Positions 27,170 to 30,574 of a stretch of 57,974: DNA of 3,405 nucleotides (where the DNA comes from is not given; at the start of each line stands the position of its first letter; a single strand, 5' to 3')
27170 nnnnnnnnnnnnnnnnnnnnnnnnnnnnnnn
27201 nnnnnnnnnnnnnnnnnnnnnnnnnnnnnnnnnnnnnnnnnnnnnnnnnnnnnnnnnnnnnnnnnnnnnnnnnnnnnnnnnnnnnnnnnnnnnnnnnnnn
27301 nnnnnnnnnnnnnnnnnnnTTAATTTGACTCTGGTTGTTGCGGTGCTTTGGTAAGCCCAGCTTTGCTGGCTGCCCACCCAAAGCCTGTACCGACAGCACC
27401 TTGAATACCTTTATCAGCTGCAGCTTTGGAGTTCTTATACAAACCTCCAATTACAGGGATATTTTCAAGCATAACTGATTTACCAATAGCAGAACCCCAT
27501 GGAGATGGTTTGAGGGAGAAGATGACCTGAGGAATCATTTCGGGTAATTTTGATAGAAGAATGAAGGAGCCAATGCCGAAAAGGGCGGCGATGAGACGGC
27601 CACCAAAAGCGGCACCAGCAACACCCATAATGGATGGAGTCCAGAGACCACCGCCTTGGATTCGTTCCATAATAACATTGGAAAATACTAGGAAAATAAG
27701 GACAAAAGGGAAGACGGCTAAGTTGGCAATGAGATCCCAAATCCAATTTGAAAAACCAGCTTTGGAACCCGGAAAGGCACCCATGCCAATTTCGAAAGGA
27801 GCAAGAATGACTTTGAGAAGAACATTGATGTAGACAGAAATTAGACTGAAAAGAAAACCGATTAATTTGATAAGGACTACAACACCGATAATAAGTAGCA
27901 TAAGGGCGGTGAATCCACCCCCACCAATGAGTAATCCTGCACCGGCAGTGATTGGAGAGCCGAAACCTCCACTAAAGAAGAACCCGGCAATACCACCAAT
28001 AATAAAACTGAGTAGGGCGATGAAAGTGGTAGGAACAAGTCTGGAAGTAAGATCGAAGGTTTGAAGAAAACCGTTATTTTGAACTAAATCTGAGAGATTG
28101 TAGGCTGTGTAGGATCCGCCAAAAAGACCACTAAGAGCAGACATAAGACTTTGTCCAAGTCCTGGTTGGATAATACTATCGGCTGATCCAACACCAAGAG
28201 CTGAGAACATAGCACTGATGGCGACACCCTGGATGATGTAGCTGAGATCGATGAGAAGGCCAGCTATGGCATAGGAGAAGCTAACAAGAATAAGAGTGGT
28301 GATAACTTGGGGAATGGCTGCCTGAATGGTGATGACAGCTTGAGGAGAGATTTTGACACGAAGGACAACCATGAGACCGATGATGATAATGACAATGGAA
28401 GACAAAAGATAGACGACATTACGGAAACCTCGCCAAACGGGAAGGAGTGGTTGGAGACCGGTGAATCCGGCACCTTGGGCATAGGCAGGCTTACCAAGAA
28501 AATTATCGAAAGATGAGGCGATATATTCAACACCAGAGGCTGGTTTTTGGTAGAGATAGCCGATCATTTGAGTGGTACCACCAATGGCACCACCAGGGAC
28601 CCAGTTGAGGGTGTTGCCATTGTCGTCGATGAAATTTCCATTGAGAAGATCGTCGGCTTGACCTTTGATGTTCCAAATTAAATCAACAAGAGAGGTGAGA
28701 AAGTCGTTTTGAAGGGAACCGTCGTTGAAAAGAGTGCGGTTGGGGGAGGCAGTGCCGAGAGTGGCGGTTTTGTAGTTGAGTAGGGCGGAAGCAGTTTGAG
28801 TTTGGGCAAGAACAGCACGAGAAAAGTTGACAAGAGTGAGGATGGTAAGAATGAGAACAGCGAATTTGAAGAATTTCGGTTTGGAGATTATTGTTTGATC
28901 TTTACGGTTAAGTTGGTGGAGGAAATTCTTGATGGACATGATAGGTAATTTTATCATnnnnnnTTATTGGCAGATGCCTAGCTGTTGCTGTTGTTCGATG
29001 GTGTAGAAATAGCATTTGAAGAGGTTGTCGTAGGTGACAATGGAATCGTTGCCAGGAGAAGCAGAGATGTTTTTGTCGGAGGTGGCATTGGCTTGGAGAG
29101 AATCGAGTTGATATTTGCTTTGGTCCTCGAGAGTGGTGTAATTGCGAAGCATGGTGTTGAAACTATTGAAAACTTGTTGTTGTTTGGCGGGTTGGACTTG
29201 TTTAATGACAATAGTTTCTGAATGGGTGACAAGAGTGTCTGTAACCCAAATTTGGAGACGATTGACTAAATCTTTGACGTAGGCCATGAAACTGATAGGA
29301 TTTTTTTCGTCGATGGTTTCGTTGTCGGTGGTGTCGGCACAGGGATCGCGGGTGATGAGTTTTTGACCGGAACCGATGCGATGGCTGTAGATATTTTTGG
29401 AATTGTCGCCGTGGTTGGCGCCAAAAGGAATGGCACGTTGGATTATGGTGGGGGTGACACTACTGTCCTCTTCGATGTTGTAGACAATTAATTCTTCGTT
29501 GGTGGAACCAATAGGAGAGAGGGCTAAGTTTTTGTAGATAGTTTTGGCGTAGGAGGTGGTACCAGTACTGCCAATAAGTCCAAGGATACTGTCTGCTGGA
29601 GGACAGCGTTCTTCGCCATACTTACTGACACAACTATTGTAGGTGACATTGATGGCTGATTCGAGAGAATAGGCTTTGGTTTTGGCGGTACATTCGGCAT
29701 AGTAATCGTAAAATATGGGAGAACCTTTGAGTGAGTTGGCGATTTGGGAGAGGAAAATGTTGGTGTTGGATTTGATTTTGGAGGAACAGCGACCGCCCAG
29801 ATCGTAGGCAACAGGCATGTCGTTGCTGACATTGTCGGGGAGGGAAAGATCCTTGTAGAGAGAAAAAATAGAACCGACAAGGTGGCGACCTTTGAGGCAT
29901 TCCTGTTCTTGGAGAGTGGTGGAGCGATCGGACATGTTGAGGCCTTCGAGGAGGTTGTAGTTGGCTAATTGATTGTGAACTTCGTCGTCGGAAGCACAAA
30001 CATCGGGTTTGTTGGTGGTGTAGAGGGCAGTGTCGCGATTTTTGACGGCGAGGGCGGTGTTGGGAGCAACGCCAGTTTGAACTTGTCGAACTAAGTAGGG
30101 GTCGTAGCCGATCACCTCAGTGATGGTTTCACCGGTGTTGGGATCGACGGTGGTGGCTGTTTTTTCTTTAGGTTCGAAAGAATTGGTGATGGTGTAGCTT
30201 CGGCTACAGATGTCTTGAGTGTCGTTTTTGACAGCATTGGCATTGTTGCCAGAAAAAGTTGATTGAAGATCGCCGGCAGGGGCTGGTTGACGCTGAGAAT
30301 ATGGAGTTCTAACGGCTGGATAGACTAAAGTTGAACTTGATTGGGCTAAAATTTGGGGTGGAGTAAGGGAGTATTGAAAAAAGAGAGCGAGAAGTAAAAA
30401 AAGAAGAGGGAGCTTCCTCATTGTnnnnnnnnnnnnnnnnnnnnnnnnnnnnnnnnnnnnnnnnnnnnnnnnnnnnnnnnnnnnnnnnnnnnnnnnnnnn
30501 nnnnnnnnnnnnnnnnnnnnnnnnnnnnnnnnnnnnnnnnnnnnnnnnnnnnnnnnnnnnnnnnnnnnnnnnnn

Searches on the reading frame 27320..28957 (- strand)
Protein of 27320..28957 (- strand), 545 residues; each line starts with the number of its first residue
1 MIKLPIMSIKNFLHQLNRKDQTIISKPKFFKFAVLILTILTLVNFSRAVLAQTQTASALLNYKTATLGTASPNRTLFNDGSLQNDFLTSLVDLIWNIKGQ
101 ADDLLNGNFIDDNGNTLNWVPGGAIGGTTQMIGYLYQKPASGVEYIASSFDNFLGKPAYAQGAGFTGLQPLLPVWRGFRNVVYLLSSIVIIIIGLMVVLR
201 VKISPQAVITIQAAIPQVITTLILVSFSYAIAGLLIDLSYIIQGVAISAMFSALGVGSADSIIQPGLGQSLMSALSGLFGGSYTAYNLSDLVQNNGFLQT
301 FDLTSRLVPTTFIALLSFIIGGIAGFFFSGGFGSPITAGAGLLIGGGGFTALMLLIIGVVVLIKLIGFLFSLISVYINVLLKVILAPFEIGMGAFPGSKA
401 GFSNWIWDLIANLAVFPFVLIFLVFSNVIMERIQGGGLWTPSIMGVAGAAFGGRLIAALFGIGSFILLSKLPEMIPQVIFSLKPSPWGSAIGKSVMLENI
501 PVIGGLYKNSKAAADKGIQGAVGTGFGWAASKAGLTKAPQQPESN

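Call 5: search_protein_families(library=pfam, proteins=[window:27320-28957:-], max_evalue=0.001)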
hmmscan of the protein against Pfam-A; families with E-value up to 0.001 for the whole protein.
window:27320-28957:- (545 aa): 0 families

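Call 21: search_protein_families(library=pfam, proteins=[window:27320-28957:-], max_evalue=10)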
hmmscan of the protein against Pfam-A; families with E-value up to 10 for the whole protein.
window:27320-28957:- (545 aa): 0 families

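Call 22: find_homologous_proteins(query=window:27320-28954:-, max_evalue=0.001)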
Query window:27320-28954:- (544 aa): 703 proteins with E <= 0.001 among 8000 candidates; the best 120 are listed.
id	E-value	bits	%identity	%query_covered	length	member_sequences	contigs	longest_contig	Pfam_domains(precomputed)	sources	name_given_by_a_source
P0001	0.0e+0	1145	100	99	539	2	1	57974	-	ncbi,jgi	-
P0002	7.3e-273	924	78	99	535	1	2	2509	-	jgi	-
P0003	5.3e-154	532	52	98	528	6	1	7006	-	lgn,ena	-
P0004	6.7e-147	508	51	99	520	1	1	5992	-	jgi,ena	-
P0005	2.7e-144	500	53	92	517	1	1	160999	-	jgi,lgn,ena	-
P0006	1.4e-142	494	53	92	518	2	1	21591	-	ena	-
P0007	4.3e-139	483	56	78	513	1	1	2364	-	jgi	-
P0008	3.4e-138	480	50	93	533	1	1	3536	-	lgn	-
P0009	5.6e-138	479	50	95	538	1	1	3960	-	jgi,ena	-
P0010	8.7e-109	383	43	95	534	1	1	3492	-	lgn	-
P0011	1.6e-108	382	45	90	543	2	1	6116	-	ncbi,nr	ncbi:hypothetical protein KJ909_01365 [Patescibacteria group bacterium]|nr:hypothetical protein [Pat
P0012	8.3e-108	379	42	95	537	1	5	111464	-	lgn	-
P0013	1.9e-107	378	42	99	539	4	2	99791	-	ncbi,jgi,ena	ncbi:MAG: hypothetical protein WC596_03450 [Candidatus Shapirobacteria bacterium]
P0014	1.6e-106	375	44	90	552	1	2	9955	-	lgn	-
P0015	2.3e-105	371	43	99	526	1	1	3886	-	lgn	-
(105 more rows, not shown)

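Call 26: find_related_loci(query=A2, collection=genome_contigs, flank=10000)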
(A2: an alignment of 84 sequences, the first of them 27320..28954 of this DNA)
Query A2 (544 aa) in genome_contigs; peptide patterns used: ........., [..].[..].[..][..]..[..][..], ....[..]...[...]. (x = any residue, [..] = any of these).
338 stretches matched a pattern; 286 encode a relative of the query (tblastn E <= 1e-3); the best 80 are kept; 80 distinct loci.
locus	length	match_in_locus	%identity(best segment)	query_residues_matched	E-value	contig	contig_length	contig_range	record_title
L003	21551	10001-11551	52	2-538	5e-144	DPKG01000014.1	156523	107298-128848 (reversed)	MAG TPA_asm: Candidatus Shapirobacteria bacterium isolate UBA12405 contig_513, whole genome shotgun sequence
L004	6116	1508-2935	45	1-494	5e-116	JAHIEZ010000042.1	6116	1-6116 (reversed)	MAG: Patescibacteria group bacterium isolate KR11_0.1_MetaG.mb.53 KR11_0.1_MetaG.mb.53_k141_406983, whole genome shotgun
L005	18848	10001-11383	41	25-533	4e-108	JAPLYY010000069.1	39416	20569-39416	MAG: Candidatus Shapirobacteria bacterium isolate LacPavin_0920_WC90_MAG_39_8 LacPavin_0920_WC90_scaffold_1645283, whole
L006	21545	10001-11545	42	1-542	1e-102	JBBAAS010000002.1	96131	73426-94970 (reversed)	MAG: Candidatus Shapirobacteria bacterium isolate SO_2017_GW3_48 scaffold_229_c1_OW296A_2017, whole genome shotgun seque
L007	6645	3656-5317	40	5-543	5e-102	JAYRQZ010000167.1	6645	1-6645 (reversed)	MAG: Candidatus Woesebacteria bacterium isolate XM1_ASGE3bin.17 k141_983412, whole genome shotgun sequence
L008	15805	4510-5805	43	73-522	1e-100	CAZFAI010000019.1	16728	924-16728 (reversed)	MAG TPA_asm: uncultured Gammaproteobacteria bacterium isolate binchicken_co39_529 genome assembly, contig: NODE_8371_len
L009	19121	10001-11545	41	6-520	3e-100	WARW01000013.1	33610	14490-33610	MAG: Patescibacteria group bacterium isolate AMAZON02 genome_13, whole genome shotgun sequence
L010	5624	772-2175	42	1-500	7e-99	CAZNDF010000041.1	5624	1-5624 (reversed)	MAG TPA_asm: uncultured Gammaproteobacteria bacterium isolate SRP192927_co2_67 genome assembly, contig: NODE_33272_lengt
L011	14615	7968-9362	42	5-492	2e-98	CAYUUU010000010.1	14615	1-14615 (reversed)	MAG TPA_asm: uncultured Gammaproteobacteria bacterium isolate SRP192927_co1_90 genome assembly, contig: NODE_9057_length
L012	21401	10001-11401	42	1-493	5e-98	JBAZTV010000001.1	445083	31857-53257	MAG: Candidatus Shapirobacteria bacterium isolate SO_2017_GW1_211 NODE_145_length_445083_cov_5.792588_OW334_2017, whole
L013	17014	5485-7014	40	1-540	9e-98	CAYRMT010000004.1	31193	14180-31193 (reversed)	MAG TPA_asm: uncultured Gammaproteobacteria bacterium isolate SRP192927_co2_434 genome assembly, contig: NODE_1851_lengt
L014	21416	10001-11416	42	1-503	2e-96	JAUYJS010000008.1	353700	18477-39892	MAG: Candidatus Shapirobacteria bacterium isolate C24_metabat.bin.159 C24_k141_836296, whole genome shotgun sequence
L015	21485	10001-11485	41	6-522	8e-95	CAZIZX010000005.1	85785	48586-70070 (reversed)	MAG TPA_asm: uncultured Gammaproteobacteria bacterium isolate binchicken_co39_640 genome assembly, contig: NODE_526_leng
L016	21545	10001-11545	41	1-524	2e-94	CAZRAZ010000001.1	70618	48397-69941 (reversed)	MAG TPA_asm: uncultured Gammaproteobacteria bacterium isolate binchicken_co191_93 genome assembly, contig: NODE_393_leng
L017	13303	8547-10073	38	6-508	1e-93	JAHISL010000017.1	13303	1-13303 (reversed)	MAG: Patescibacteria group bacterium isolate MM_PC_MetaG.mb.172 MM_PC_MetaG.mb.172_k141_173317, whole genome shotgun seq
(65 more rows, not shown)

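Call 35: predict_structure(alignment_id=A2)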
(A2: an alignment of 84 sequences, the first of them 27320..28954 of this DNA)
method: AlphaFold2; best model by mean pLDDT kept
length: 544 residues; sequences in the alignment: 84
mean_pLDDT: 76.7   pTM: 0.63
mean pLDDT of the five models: 76.7, 76.3, 75.3, 74.4, 74.2
residues with pLDDT >= 90: 204; 70-90: 146; 50-70: 125; < 50: 69
segments of 3 or more residues with pLDDT < 50: 68-70, 72-83, 93-97, 136-138, 157-159, 503-506, 514-529, 533-544
pLDDT, mean of each block of 10 residues (from residue 1): 67 74 62 86 79 52 53 47 52 50 60 64 63 51 58 52 84 93 93 88 86 91 94 94 96 96 88 88 88 88 92 89 85 81 88 91 94 96 96 90 95 96 96 87 70 91 95 86 59 53 49 47 46 48 42
secondary structure, 60 per line:
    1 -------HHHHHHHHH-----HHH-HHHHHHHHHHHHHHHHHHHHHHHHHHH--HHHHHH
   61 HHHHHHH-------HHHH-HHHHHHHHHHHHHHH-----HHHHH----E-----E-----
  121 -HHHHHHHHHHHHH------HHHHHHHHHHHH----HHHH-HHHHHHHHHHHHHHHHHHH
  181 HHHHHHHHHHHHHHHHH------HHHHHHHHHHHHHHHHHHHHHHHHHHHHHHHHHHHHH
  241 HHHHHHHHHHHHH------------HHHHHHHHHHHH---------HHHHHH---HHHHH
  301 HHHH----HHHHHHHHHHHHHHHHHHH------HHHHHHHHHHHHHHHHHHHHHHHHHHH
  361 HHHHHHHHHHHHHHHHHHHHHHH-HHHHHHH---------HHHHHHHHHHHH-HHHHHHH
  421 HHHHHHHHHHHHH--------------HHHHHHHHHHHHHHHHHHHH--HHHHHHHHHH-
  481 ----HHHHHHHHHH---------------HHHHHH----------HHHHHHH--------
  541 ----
elements in order: H8-16 H26-52 H55-67 H75-78 H80-94 H100-104 H122-134 H141-152 H157-160 H162-197 H204-253 H266-277 H287-292 H296-304 H309-327 H334-383 H385-391 H401-412 H414-433 H448-467 H470-479 H485-494 H510-515 H526-532

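Call 38: fold_search(model_id=the predicted structure, library=pdb)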
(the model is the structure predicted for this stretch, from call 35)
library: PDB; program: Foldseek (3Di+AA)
matches with E <= 10: 110; with E <= 0.001: 0
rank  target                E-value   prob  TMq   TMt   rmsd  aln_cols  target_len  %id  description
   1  8rtd_L                2.0e-01  0.63  0.17  0.29  21.8       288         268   15  Stalk-Arches-IMC structure from the fully-assembled R388 type IV secretion system determined by cryo-EM. (released 2024-06-19)
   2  7o3v_F                2.9e-01  0.47  0.16  0.28  21.8       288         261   16  Stalk complex structure (TrwJ/VirB5-TrwI/VirB6) from the fully-assembled R388 type IV secretion system determined by c (released 2022-06-22)
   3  7o3v_J                5.0e-01  0.44  0.18  0.32  23.0       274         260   17  Stalk complex structure (TrwJ/VirB5-TrwI/VirB6) from the fully-assembled R388 type IV secretion system determined by c (released 2022-06-22)
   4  8rt9_F                5.7e-01  0.54  0.20  0.34  13.8       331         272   15  Stalk complex full-length structure (TrwJ/VirB5-TrwI/VirB6) from the fully-assembled R388 type IV secretion system det (released 2024-06-19)
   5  7o3v_G                6.0e-01  0.63  0.24  0.40  11.0       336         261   15  Stalk complex structure (TrwJ/VirB5-TrwI/VirB6) from the fully-assembled R388 type IV secretion system determined by c (released 2022-06-22)
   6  8j7t_A                7.2e-01  0.14  0.10  0.15  24.2       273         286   10  Cryo-EM structure of hZnT7-Fab complex in zinc-unbound state, determined in outward-facing conformation (released 2023-09-20)
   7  9itx_Z                9.4e-01  0.09  0.10  0.16  18.7       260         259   16  Chloroflexus aurantiacus ADP-bound ATP synthase, state 2, focused refinement of FO (released 2025-03-19)
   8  5och_B                9.4e-01  0.06  0.09  0.09  26.8       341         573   16  The crystal structure of human ABCB8 in an outward-facing state (released 2018-07-25)
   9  7o3v_I                1.6e+00  0.33  0.16  0.36  11.3       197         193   16  Stalk complex structure (TrwJ/VirB5-TrwI/VirB6) from the fully-assembled R388 type IV secretion system determined by c (released 2022-06-22)
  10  9itt_Z                1.6e+00  0.08  0.10  0.16  18.7       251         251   17  Chloroflexus aurantiacus ADP-bound ATP synthase, state 2 (released 2025-03-19)
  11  9g2x_A                1.8e+00  0.06  0.11  0.11  30.9       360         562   15  Cryo-EM structure of IrtAB in outward-occluded state in presence of mycobactin under turnover conditions in LMNG (released 2024-12-18)
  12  8j7w_A                2.3e+00  0.08  0.11  0.17  21.5       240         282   11  Cryo-EM structure of hZnT7-Fab complex in zinc state 2, determined in heterogeneous conformations- one subunit in an i (released 2023-09-20)
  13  8j7v_A                2.3e+00  0.07  0.10  0.14  22.4       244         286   12  Cryo-EM structure of hZnT7-Fab complex in zinc-unbound state, determined in heterogeneous conformations- one subunit i (released 2023-09-20)
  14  5och_F                2.4e+00  0.04  0.09  0.09  27.5       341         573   15  The crystal structure of human ABCB8 in an outward-facing state (released 2018-07-25)
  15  7udn_B                2.5e+00  0.06  0.11  0.17  29.8       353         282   10  Crystal structure of designed helical repeat protein RPB_PLP1_R6 in alternative conformation 2 (released 2023-03-22)
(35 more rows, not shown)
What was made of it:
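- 27320..28957 (-): Conserved polytopic membrane protein (545 aa); candidate divergent VirB6 analogue. The top five Foldseek PDB matches are all R388 TrwI/VirB6 chains, but they are weak: E 0.2-0.6, probability 0.44-0.63 (call 38).
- On VirB6/TrbL (for the 545-aa protein at 27320-28957): However, E is 0.2-0.6, probability 0.44-0.63 and TM-score (target) 0.28-0.40 (call 38).
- The best fold matches of the membrane protein are VirB6 chains (call 38).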

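Call 39: search_solved_structures(query=A2, max_evalue=10, show_alignments=2)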
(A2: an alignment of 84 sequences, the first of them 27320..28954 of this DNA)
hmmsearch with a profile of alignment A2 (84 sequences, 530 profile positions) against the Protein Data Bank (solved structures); distinct sequences matched with E-value up to 10: 3.
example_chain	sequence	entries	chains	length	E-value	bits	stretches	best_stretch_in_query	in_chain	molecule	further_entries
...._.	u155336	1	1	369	1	11.3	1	393-460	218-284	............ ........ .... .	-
8zbi_D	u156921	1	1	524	2.9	9.8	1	393-460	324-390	Soluble cytochrome b562,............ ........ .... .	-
2ynz_A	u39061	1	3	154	4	9.4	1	44-148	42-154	GENERAL CONTROL PROTEIN GCN4, PUTATIVE INNER MEMBRANE PROTEIN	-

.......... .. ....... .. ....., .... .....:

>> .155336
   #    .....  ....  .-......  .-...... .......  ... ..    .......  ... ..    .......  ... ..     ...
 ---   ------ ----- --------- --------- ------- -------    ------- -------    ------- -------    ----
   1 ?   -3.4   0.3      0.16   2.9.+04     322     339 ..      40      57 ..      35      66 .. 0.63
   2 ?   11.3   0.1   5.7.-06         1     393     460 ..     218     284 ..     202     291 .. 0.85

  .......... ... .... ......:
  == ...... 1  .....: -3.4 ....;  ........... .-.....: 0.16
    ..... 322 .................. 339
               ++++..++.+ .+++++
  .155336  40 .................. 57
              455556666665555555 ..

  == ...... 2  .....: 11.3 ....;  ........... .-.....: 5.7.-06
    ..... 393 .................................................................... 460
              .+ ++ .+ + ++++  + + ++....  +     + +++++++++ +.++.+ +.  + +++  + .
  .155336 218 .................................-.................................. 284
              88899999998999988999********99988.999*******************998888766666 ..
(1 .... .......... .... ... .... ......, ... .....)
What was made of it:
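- On VirB6/TrbL (for the 545-aa protein at 27320-28957): The profile search against PDB sequences finds nothing relevant (call 39).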

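Call 56: search_protein_families(library=ncbifam, proteins=[window:27320-28957:-], max_evalue=0.01)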
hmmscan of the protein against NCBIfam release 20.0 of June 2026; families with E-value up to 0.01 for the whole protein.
window:27320-28957:- (545 aa): 0 families

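Call 75: find_encoding_contigs(protein=P0002, flank=5000, max_places=2)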
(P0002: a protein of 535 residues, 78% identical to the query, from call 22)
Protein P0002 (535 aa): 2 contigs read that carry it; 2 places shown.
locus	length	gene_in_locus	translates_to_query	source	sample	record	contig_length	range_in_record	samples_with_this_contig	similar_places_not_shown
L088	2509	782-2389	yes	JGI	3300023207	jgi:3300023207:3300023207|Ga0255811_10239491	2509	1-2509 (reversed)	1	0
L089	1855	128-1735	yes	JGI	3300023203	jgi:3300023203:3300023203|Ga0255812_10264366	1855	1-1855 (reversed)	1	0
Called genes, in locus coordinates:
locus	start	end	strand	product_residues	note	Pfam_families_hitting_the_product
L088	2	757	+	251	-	?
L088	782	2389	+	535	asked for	-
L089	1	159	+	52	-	?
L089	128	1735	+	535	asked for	-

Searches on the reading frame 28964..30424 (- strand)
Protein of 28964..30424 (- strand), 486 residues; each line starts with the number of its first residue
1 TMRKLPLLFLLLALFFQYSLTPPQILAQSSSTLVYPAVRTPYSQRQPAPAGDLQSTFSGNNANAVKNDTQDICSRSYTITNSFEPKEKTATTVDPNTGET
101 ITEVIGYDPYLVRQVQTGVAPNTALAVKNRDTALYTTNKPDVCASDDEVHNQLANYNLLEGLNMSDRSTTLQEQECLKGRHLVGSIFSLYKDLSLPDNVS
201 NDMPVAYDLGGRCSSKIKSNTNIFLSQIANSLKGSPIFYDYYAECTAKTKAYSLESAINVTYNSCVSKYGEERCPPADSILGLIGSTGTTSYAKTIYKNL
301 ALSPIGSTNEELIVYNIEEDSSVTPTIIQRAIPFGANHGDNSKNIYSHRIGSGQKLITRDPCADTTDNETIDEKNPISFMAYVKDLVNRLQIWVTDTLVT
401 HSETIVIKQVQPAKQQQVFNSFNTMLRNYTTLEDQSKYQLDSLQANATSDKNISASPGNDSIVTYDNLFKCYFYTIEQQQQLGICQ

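Call 5: search_protein_families(library=pfam, proteins=[window:28964-30424:-], max_evalue=0.001)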
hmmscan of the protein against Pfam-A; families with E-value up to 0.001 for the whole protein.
window:28964-30424:- (486 aa): 0 families

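Call 21: search_protein_families(library=pfam, proteins=[window:28964-30421:-], max_evalue=10)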
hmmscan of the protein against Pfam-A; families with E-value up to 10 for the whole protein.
window:28964-30421:- (485 aa): 0 families

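Call 56: search_protein_families(library=ncbifam, proteins=[window:28964-30421:-], max_evalue=0.01)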
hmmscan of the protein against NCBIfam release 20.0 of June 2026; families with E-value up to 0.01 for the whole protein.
window:28964-30421:- (485 aa): 0 families
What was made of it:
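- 28964..30421 (-): Secreted, Cys-rich protein (485 aa) in the slot between position 6 and the membrane protein; fast-evolving, candidate adhesin or tip factor. There is no Pfam or NCBIfam hit (calls 21, 56).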
